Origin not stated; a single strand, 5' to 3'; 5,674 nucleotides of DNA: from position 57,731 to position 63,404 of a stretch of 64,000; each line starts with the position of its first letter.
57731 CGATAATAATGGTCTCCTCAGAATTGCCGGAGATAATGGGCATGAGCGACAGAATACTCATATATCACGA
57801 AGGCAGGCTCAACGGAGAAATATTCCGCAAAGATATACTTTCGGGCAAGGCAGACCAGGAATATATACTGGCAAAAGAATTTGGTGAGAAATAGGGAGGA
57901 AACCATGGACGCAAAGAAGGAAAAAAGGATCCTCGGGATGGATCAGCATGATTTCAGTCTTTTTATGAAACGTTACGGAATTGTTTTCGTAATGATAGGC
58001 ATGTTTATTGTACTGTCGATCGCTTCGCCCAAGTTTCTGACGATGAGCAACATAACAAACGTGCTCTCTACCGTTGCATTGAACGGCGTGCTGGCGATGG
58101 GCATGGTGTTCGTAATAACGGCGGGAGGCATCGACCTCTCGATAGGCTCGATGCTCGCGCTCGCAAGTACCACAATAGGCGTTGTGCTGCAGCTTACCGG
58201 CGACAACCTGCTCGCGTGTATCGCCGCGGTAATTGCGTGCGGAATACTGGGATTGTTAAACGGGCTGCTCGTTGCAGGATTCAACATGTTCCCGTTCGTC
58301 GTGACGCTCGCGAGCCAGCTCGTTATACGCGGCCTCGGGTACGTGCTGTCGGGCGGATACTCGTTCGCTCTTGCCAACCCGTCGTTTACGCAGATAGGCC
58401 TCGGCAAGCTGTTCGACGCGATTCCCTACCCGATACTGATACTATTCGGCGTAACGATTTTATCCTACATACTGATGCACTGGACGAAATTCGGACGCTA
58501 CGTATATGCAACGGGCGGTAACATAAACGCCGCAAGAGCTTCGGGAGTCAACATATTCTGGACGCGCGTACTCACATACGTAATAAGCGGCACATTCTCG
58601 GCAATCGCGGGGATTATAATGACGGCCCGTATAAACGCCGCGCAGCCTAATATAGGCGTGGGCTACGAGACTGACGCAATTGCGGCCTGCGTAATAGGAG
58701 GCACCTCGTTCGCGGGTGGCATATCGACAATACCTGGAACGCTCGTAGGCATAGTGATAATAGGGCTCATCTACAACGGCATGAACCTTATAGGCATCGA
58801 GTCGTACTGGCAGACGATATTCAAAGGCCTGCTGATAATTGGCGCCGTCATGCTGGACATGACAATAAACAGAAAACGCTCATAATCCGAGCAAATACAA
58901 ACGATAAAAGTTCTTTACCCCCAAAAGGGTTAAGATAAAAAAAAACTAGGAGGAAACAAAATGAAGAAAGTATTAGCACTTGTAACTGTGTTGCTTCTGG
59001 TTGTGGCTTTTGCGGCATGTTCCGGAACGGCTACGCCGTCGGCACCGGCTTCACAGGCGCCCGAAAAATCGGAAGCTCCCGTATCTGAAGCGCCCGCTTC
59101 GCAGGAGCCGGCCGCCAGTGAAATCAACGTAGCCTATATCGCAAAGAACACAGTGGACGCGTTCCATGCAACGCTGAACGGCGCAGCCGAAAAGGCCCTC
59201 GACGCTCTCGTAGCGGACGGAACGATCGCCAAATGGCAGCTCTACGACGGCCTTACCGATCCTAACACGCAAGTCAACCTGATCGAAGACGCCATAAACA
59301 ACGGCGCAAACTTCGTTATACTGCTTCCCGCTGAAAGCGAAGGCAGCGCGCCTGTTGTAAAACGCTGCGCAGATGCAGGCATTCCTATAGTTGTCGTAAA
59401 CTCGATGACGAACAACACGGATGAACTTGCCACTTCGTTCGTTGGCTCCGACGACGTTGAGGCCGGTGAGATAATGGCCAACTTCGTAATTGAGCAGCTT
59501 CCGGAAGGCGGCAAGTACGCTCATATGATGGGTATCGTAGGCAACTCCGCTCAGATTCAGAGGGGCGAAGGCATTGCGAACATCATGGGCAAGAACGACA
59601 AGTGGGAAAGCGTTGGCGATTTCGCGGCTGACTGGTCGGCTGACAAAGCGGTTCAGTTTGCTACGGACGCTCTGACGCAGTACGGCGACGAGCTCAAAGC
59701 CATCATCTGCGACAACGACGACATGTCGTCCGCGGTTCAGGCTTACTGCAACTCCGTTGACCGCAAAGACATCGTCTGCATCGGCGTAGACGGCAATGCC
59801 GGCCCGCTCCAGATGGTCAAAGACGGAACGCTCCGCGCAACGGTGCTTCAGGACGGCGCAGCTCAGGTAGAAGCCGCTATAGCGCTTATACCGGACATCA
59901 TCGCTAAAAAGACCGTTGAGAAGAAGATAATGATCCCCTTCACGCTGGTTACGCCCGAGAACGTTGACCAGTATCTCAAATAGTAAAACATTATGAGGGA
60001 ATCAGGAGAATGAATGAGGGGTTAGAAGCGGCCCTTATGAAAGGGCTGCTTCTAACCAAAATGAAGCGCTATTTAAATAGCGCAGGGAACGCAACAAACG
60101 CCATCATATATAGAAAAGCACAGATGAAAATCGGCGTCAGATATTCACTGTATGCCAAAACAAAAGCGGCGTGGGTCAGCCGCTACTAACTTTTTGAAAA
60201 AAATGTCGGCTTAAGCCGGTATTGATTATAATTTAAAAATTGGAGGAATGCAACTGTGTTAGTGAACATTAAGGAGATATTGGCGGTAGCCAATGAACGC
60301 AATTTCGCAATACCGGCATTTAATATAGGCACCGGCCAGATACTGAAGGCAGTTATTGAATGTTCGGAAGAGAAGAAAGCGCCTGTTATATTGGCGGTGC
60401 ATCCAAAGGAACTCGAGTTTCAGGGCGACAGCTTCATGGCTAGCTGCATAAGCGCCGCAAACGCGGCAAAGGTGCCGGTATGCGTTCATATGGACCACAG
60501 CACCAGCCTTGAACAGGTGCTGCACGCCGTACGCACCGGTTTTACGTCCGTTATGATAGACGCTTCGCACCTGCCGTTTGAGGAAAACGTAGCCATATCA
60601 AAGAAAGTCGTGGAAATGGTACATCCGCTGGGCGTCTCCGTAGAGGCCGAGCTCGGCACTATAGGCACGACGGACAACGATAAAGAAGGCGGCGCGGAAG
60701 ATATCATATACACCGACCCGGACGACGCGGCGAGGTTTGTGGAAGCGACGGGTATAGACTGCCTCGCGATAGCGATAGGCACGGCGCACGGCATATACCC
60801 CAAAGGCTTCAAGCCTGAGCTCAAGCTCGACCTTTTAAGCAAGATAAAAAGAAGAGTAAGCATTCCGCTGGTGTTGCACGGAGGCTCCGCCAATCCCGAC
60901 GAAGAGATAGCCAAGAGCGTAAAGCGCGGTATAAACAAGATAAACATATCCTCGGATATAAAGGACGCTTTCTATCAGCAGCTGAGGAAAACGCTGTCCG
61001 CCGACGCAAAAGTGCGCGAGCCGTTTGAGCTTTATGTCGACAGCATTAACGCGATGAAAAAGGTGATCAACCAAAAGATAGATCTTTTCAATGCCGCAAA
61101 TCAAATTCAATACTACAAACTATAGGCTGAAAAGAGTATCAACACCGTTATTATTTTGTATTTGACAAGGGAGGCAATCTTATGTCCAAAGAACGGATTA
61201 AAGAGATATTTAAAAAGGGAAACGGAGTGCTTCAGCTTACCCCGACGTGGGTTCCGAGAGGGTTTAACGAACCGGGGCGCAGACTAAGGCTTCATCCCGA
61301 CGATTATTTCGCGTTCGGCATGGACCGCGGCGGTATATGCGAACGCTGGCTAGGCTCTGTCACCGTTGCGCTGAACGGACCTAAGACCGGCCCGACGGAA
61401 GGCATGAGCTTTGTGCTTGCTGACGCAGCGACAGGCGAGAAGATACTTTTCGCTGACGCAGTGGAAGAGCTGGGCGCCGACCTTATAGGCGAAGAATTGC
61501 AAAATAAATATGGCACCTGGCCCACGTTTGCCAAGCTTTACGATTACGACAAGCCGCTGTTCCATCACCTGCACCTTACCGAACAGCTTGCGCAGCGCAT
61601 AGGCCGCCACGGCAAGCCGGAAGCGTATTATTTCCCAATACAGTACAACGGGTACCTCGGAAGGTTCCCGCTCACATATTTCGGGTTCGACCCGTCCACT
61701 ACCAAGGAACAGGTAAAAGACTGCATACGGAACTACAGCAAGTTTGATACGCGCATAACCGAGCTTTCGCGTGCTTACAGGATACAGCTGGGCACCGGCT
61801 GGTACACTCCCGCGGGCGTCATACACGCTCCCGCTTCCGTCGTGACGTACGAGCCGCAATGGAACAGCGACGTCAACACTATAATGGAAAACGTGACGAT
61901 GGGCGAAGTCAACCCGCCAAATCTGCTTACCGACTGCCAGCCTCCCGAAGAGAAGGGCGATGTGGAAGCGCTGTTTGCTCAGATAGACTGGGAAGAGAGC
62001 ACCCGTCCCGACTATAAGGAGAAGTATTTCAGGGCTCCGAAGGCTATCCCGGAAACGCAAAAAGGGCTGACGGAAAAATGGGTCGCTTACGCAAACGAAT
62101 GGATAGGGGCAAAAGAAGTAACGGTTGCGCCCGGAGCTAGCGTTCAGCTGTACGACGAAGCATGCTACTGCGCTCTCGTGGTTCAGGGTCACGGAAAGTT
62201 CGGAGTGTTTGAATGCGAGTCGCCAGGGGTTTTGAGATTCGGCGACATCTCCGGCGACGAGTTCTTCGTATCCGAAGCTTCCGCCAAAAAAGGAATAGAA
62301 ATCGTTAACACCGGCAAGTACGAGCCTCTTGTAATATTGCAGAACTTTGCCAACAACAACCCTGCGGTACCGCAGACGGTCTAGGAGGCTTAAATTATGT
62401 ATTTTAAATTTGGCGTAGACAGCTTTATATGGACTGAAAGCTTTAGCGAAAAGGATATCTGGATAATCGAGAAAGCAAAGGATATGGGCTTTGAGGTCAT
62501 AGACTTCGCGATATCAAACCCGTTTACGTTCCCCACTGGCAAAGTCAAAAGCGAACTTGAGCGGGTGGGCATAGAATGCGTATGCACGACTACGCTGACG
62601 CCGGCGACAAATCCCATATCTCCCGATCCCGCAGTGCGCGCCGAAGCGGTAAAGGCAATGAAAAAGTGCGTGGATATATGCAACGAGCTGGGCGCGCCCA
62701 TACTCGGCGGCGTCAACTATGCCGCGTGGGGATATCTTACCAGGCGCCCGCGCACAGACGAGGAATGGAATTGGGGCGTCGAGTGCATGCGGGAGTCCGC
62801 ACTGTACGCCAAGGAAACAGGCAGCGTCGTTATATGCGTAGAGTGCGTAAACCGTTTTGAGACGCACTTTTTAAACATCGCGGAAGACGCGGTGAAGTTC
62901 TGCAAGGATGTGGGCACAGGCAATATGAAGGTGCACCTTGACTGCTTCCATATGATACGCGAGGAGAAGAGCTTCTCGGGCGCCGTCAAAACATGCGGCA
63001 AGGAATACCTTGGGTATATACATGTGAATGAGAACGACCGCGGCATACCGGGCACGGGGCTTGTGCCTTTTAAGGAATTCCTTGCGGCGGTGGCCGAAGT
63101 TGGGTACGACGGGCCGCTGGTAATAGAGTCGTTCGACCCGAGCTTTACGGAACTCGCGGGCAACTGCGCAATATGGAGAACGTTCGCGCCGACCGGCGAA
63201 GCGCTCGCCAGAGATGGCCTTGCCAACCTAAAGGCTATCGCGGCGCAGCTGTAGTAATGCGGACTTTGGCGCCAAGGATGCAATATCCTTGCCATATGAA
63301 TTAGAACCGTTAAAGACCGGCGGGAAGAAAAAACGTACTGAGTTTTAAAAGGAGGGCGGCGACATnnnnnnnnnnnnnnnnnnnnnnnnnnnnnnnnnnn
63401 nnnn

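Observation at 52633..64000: Ketose/rare-sugar island combining three unrelated kinase families with an aldolase, a cupin isomerase and a 3-epimerase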

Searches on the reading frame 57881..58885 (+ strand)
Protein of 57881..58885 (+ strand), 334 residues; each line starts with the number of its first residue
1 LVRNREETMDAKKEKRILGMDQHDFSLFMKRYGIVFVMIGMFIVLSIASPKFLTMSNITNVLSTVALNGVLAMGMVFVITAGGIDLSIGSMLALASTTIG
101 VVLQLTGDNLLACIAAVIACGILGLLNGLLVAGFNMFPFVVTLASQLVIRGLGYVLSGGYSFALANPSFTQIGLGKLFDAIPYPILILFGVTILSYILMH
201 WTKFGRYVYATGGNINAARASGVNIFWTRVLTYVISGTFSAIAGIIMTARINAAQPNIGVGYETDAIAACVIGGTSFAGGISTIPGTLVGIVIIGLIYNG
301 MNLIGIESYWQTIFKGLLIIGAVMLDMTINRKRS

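Call 3: search_protein_families(library=pfam, proteins=[window:57881-58885:+])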
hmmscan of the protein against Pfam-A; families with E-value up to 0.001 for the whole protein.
window:57881-58885:+ (334 aa): 1 family
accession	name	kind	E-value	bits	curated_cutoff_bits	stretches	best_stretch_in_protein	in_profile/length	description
PF02653.21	BPD_transp_2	-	1.8e-41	142.5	26.8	1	57-322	1-268/269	Branched-chain amino acid transport system / permease component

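Call 4: search_protein_families(library=ncbifam, proteins=[window:57881-58885:+])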
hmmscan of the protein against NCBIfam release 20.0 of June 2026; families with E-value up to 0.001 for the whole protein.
window:57881-58885:+ (334 aa): 11 families
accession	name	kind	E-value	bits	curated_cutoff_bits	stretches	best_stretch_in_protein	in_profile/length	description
NF008441.0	PRK11285.1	equivalog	3.4e-74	249.9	378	1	14-332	12-329/333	L-arabinose ABC transporter permease AraH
NF007067.0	PRK09512.1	equivalog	1.8e-68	231.1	398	1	28-327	17-318/321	ribose ABC transporter permease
NF007252.0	PRK09699.1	equivalog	4.1e-63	213.7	396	1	16-329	10-324/326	D-allose ABC transporter permease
NF040906.3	GguB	equivalog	2.4e-62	211.3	450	2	180-331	223-374/375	multiple monosaccharide ABC transporter permease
NF007014.0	PRK09478.1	equivalog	1.1e-55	189.3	386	1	22-328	6-330/336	galactose/methyl galactoside ABC transporter permease MglC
NF008630.0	PRK11618.1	equivalog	2e-48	165.3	363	1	35-331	13-314/331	galactofuranose ABC transporter, permease protein YjfF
NF041862.1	YtfT_transport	equivalog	2.5e-39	135.4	535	1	58-324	56-322/339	galactofuranose ABC transporter, ATP-binding protein YtfT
NF011961.0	PRK15432.1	equivalog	5.9e-37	127.7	388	1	34-329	13-307/344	autoinducer 2 ABC transporter permease LsrC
NF011612.1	PRK15038.1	equivalog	1.2e-29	103.5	500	1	37-324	11-303/322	autoinducer 2 ABC transporter permease LsrD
NF008011.0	PRK10740.1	equivalog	9e-05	22.2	379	1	194-319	170-289/308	high-affinity branched-chain amino acid ABC transporter permease LivH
TIGR03409.1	urea_trans_UrtB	equivalog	0.0005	19.8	250.3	0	106-306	60-262/291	urea ABC transporter permease subunit UrtB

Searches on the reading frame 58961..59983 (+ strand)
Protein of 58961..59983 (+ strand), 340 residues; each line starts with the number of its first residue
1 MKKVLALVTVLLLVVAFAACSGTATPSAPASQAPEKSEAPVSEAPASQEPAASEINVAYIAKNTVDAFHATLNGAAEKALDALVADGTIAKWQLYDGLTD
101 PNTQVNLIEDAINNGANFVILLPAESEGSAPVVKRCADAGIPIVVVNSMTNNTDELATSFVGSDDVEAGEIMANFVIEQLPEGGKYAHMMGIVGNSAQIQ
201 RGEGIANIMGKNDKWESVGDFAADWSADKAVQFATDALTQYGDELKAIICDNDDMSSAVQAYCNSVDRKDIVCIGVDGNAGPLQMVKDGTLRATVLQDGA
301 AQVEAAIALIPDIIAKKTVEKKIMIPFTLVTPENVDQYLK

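Call 3: search_protein_families(library=pfam, proteins=[window:58961-59983:+])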
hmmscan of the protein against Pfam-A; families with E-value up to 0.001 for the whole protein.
window:58961-59983:+ (340 aa): 1 family
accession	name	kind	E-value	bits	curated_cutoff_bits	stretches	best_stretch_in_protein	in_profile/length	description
PF13407.12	Peripla_BP_4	-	4.2e-47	161.3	35.1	1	57-317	1-257/258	Periplasmic binding protein domain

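Call 4: search_protein_families(library=ncbifam, proteins=[window:58961-59983:+])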
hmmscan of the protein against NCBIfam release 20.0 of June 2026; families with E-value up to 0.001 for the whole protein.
window:58961-59983:+ (340 aa): 10 families
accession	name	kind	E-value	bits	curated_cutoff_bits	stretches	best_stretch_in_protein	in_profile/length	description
NF007254.0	PRK09701.1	equivalog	1e-25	90.6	335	1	99-317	66-291/311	D-allose transporter substrate-binding protein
NF007936.0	PRK10653.1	equivalog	4.1e-25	88.7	337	1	57-331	29-294/295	ribose ABC transporter substrate-binding protein RbsB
TIGR02634.1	xylF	equivalog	2.5e-16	60.1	389.55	1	93-305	32-246/302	D-xylose ABC transporter substrate-binding protein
NF007680.0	PRK10355.1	equivalog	8.3e-14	51.5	504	1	100-301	66-269/331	D-xylose ABC transporter substrate-binding protein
NF041827.1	YtfQ_transport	equivalog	3.6e-13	49.1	510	1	83-322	49-294/320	galactofuranose ABC transporter, galactofuranose-binding protein YtfQ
NF011937.0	PRK15408.1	equivalog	7.9e-13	48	384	1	54-319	28-288/340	autoinducer 2 ABC transporter substrate-binding protein LsrB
NF011924.1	PRK15395.1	equivalog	1.4e-07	31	420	1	240-317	222-299/329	galactose/glucose ABC transporter substrate-binding protein MglB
NF040907.2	ChvE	equivalog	3.2e-07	29.9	460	1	99-180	38-118/324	multiple monosaccharide ABC transporter substrate-binding protein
TIGR02637.1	RhaS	equivalog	0.00019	20.8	342.25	1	57-318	1-260/302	rhamnose ABC transporter substrate-binding protein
NF050142.1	PG1828_fam_lipo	equivalog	0.00091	19.9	50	1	1-51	1-52/59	PG1828 family lipoprotein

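Call 28: search_solved_structures(query=window:58961-59983:+, max_evalue=1e-10)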
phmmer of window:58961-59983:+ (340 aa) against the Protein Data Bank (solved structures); distinct sequences matched with E-value up to 1e-10: 46.
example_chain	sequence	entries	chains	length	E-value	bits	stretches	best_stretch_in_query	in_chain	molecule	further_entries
4yo7_A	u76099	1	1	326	1.5e-28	103.6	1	95-338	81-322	Sugar ABC transporter (Sugar-binding protein)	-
4wut_A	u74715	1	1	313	2.1e-28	103.1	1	102-337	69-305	ABC transporter substrate binding protein (Ribose)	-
4rs3_A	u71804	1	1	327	2.9e-25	92.8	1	98-337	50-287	ABC transporter, carbohydrate uptake transporter-2 (CUT2) family, periplasmic sugar-bindin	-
5hko_A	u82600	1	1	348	3.7e-25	92.4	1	98-337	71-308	ABC transporter, carbohydrate uptake transporter-2 (CUT2) family, periplasmic sugar-bindin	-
4rsm_A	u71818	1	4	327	4.1e-25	92.3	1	74-337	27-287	Periplasmic binding protein/LacI transcriptional regulator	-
4ry0_A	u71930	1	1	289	5e-24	88.7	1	99-334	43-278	Probable ribose ABC transporter, substrate-binding protein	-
5ibq_A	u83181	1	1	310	6.2e-24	88.4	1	99-334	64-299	Probable ribose ABC transporter, substrate-binding protein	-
7e7m_A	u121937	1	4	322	2.4e-23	86.5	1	93-338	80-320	D-ribose ABC transporter substrate-binding protein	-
2ioy_A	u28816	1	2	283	2.5e-22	83.1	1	67-336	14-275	Periplasmic sugar-binding protein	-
2fn8_A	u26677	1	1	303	4.9e-21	78.9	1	96-338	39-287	ribose ABC transporter, periplasmic ribose-binding protein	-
2gx6_A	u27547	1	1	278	1.2e-20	77.7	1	61-330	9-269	D-ribose-binding periplasmic protein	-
1urp_A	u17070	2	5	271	3.6e-20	76.1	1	63-310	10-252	D-RIBOSE-BINDING PROTEIN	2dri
1ba2_A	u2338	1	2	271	4.6e-20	75.7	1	63-310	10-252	D-RIBOSE-BINDING PROTEIN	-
1dbp_A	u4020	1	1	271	7.3e-20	75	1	63-310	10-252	D-RIBOSE-BINDING PROTEIN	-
4yle_A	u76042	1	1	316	1.5e-19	74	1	40-310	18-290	Periplasmic binding protein/LacI transcriptional regulator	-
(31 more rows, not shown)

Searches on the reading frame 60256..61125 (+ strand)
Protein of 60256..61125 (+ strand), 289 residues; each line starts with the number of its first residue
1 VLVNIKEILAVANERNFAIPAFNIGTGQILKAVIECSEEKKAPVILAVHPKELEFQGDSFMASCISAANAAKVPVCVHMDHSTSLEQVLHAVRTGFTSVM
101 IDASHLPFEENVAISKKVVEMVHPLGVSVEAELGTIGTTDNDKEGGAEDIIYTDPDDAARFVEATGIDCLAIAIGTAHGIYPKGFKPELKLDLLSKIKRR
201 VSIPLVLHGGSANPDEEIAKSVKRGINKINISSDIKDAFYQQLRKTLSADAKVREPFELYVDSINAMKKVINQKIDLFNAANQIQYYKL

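Call 3: search_protein_families(library=pfam, proteins=[window:60256-61125:+])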
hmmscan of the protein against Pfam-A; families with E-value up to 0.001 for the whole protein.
window:60256-61125:+ (289 aa): 1 family
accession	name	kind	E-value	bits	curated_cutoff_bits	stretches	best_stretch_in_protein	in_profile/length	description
PF01116.26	F_bP_aldolase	-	5.6e-96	321.7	25.5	1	3-283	1-277/277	Fructose-bisphosphate aldolase class-II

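Call 4: search_protein_families(library=ncbifam, proteins=[window:60256-61125:+])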
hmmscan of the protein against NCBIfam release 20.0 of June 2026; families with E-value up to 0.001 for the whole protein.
window:60256-61125:+ (289 aa): 20 families
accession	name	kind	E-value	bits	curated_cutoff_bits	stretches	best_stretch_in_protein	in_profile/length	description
NF006042.0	PRK08185.1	subfamily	4.9e-127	423.2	405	1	1-287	1-287/287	hypothetical protein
NF009497.0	PRK12857.1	equivalog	3.8e-88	295.4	423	1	1-283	2-283/284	class II fructose-1,6-bisphosphate aldolase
NF006626.0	PRK09195.1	subfamily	3.9e-87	292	384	1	1-281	2-281/284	tagatose-bisphosphate aldolase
TIGR01859.1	fruc_bis_ald_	equivalog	4.7e-86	289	343.05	1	2-284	1-282/282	class II fructose-1,6-bisphosphate aldolase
TIGR00167.1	cbbA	subfamily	1.1e-84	284.3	215.6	1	1-283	2-289/290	ketose-bisphosphate aldolase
NF009374.0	PRK12737.1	subfamily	4.3e-84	281.9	383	1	2-283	3-283/284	tagatose-bisphosphate aldolase subunit GatY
TIGR01858.1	tag_bisphos_ald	equivalog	6.8e-81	271.5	443.55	1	3-283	2-281/282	tagatose bisphosphate family class II aldolase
NF005288.0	PRK06806.1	equivalog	3.9e-68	229.7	396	1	2-283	3-280/281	class II fructose-bisphosphate aldolase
NF009375.0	PRK12738.1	equivalog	6e-67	225.8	542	1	3-285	4-285/286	tagatose-bisphosphate aldolase subunit KbaY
NF006376.0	PRK08610.1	equivalog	3.3e-65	220.6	527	1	2-283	3-284/286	class II fructose-bisphosphate aldolase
NF005284.0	PRK06801.1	equivalog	1.4e-64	218.3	406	1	2-284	3-286/286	ketose 1,6-bisphosphate aldolase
NF005943.0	PRK07998.1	equivalog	9.7e-64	215.6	364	1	2-282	3-279/283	class II aldolase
NF005823.0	PRK07709.1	equivalog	5.7e-63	213.4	545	1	2-280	3-281/285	class II fructose-bisphosphate aldolase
NF004493.0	PRK05835.1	equivalog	1.7e-57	195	558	2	1-216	1-218/307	class II fructose-bisphosphate aldolase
NF005481.0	PRK07084.1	equivalog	2.4e-54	184.7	511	1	2-220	12-238/324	class II fructose-bisphosphate aldolase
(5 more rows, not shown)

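Call 30: search_solved_structures(query=window:60256-61125:+, max_evalue=1e-40)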
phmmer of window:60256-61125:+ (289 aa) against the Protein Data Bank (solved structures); distinct sequences matched with E-value up to 1e-40: 17.
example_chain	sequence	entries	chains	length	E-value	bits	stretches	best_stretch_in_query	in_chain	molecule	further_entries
1gvf_A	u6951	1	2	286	1.3e-60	208.4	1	3-284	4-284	TAGATOSE-BISPHOSPHATE ALDOLASE AGAY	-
1rv8_A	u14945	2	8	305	3.7e-59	203.6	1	1-220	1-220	fructose-1,6-bisphosphate aldolase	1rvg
4to8_A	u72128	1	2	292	2.6e-58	200.8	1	2-286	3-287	Fructose-1,6-bisphosphate aldolase, class II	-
2fjk_A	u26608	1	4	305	7e-58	199.4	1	1-220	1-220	Fructose-bisphosphate aldolase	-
7ncc_A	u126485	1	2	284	3.3e-57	197.2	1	2-281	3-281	Putative class II fructose-1,6-bisphosphate aldolase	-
3q94_A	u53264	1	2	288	6.3e-57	196.3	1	2-279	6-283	Fructose-bisphosphate aldolase, class II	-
8q58_A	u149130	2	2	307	1.6e-55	191.7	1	6-281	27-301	Ketose-bisphosphate aldolase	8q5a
8q57_A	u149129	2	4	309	6.4e-55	189.7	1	12-282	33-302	Tagatose-1,6-bisphosphate aldolase kbaY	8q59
7nc7_A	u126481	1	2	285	3.1e-54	187.5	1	2-280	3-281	Fructose-bisphosphate aldolase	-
5ucs_A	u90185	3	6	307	1.6e-53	185.2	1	1-218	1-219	Fructose-bisphosphate aldolase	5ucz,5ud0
3c4u_A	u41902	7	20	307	7.1e-53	183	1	1-218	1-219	Fructose-bisphosphate aldolase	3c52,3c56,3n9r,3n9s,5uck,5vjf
5ucn_A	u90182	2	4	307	8.4e-53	182.8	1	1-218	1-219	Fructose-bisphosphate aldolase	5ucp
5ud1_A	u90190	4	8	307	7.8e-52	179.6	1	1-218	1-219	Fructose-bisphosphate aldolase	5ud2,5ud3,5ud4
6ofu_A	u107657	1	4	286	2.8e-49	171.2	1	11-244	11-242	YdjI aldolase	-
3gak_A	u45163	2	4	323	3.2e-49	171.1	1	3-228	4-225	Fructose-bisphosphate aldolase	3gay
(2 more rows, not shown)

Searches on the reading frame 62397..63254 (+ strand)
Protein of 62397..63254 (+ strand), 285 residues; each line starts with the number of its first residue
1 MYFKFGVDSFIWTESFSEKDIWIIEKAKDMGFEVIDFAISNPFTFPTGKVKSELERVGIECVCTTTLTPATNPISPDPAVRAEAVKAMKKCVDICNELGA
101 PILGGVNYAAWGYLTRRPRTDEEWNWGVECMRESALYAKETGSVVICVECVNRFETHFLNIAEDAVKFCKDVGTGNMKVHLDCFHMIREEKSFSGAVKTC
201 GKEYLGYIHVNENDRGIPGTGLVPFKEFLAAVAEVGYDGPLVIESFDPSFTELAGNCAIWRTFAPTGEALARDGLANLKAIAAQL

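Call 3: search_protein_families(library=pfam, proteins=[window:62397-63254:+])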
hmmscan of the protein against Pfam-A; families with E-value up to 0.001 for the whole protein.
window:62397-63254:+ (285 aa): 1 family
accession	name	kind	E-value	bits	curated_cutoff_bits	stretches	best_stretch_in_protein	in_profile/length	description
PF01261.30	AP_endonuc_2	-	9.8e-37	127.4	31.1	1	24-279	1-247/249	Xylose isomerase-like TIM barrel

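Call 4: search_protein_families(library=ncbifam, proteins=[window:62397-63254:+])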
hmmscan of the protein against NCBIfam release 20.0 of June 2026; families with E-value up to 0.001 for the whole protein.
window:62397-63254:+ (285 aa): 9 families
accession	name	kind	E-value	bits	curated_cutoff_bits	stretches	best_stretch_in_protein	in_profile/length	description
NF051856.1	PsicseEpim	equivalog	7.6e-49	167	300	1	4-265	2-265/287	D-psicose 3-epimerase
NF041099.2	keto_glucon_epim_IolO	equivalog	1.1e-29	103.7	300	1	24-245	27-246/269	5-keto-L-gluconate epimerase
TIGR03234.1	OH-pyruv-isom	equivalog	2.5e-17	63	353.45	1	24-244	20-239/254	hydroxypyruvate isomerase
NF009688.0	PRK13209.1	subfamily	2.2e-12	46.6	317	1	73-256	86-265/286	L-ribulose-5-phosphate 3-epimerase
NF007444.0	PRK09997.1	equivalog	3.8e-11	42.9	465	1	137-255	133-250/258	hydroxypyruvate isomerase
NF007360.0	PRK09856.1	equivalog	1.5e-09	37.8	305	1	74-244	78-247/276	fructoselysine 3-epimerase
NF043033.1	OxoTetrIsom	equivalog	1.8e-09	37.8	325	1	25-244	22-236/251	2-oxo-tetronate isomerase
NF009689.0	PRK13210.1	subfamily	1.1e-06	28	200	1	75-247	84-258/286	L-ribulose-5-phosphate 3-epimerase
TIGR00542.1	hxl6Piso_put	equivalog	2.9e-05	23.5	272.15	1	75-246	83-250/279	L-ribulose-5-phosphate 3-epimerase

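Call 29: search_solved_structures(query=window:62397-63254:+, max_evalue=1e-10)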
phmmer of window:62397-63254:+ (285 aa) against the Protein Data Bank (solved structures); distinct sequences matched with E-value up to 1e-10: 26.
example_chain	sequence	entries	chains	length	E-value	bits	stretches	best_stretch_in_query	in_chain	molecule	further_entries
8yeb_A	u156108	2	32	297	4.6e-40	141.2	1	4-272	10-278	Ketose 3-epimerase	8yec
5zfs_A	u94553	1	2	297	5.7e-40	140.9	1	4-272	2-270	D-allulose-3-epimerase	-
7erm_A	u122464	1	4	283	6.1e-40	140.8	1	5-284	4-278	D-tagatose 3-epimerase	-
7ern_A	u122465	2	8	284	6.2e-40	140.8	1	5-284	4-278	D-tagatose 3-epimerase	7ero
7x7w_A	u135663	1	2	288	4.8e-39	137.9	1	4-268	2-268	D-PSICOSE 3-EPIMERASE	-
3vni_A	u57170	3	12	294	6.4e-39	137.4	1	4-266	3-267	Xylose isomerase domain protein TIM barrel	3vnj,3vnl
7e9w_A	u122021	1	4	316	6.8e-39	137.4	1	4-266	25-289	D-psicose 3-epimerase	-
3vnk_A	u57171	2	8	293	7.4e-39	137.2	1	4-266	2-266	Xylose isomerase domain protein TIM barrel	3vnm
3vyl_A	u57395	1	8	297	1.2e-37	133.2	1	4-274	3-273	L-ribulose 3-epimerase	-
7cj9_A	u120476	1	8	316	1.4e-35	126.5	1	7-276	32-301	Epimerase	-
7dz5_A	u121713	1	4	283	1.7e-35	126.2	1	5-282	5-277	D-tagatose 3-epimerase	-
7dz2_A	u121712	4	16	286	1.7e-35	126.2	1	5-282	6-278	D-tagatose 3-epimerase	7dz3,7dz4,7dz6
4pgl_A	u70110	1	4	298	1.9e-35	126.1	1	26-264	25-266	D-tagatose 3-epimerase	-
7cj4_A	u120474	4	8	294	1.9e-35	126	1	5-275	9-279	Epimerase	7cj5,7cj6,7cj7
7cj8_A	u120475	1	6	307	2.4e-35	125.7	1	5-275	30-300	Epimerase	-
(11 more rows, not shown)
